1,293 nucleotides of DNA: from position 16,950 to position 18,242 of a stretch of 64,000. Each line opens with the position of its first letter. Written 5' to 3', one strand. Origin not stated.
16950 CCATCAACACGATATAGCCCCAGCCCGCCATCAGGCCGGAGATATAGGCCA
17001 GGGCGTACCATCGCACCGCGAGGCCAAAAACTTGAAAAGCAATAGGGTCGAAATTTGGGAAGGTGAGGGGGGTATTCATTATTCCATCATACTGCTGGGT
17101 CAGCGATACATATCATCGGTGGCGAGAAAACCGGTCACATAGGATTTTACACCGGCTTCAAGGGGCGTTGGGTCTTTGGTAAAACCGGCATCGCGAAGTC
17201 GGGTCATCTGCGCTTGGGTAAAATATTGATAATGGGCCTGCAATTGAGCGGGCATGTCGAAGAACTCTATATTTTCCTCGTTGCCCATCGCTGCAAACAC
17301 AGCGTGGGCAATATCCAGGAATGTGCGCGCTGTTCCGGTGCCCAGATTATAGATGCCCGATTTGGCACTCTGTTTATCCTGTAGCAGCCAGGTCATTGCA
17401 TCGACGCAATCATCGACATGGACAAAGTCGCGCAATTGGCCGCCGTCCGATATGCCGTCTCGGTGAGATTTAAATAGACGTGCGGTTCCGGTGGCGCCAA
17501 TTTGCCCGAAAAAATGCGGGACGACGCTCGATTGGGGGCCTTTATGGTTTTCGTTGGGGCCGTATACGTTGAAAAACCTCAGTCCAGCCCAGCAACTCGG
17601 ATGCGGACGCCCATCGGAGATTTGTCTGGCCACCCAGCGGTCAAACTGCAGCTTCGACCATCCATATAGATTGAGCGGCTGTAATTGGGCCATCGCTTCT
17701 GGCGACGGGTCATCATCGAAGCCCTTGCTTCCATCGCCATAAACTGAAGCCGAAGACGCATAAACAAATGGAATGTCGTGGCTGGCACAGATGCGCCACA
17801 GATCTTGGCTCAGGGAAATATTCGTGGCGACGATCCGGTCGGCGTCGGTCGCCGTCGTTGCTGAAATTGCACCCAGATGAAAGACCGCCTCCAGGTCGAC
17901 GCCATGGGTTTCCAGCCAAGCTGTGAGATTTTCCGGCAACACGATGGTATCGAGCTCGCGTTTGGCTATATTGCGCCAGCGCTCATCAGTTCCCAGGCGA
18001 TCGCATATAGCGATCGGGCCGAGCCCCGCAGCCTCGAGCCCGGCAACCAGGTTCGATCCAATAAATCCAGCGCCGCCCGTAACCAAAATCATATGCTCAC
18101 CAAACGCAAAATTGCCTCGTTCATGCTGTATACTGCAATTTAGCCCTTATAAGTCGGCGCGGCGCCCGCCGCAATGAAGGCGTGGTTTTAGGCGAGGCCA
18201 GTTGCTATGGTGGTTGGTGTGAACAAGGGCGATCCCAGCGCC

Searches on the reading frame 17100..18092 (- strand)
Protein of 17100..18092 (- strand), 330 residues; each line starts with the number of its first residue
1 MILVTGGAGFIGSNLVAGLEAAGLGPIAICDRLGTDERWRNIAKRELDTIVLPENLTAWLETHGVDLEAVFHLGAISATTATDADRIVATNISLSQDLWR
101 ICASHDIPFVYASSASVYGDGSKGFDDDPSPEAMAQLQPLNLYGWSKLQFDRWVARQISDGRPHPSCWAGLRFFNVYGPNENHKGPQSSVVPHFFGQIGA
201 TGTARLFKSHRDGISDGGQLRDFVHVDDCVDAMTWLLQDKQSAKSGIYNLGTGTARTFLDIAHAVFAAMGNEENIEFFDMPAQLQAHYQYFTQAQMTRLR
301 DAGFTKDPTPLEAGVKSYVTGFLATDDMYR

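Call 17: search_protein_families(library=pfam, proteins=[window:17100-18092:-], max_evalue=0.00001)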
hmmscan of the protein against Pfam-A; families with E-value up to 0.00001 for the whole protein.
window:17100-18092:- (330 aa): 4 families
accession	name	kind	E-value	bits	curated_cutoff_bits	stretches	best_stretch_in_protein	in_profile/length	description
PF01370.27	Epimerase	-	6e-41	140.9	20.9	1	2-251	1-240/240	NAD dependent epimerase/dehydratase family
PF16363.11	GDP_Man_Dehyd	-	3.7e-19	69.8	27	1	3-274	1-273/332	GDP-mannose 4,6 dehydratase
PF04321.23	RmlD_sub_bind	-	2.1e-11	43.9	27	1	2-157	3-139/287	RmlD substrate binding domain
PF01073.25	3Beta_HSD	-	1e-07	31.7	22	1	3-181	1-186/280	3-beta hydroxysteroid dehydrogenase/isomerase family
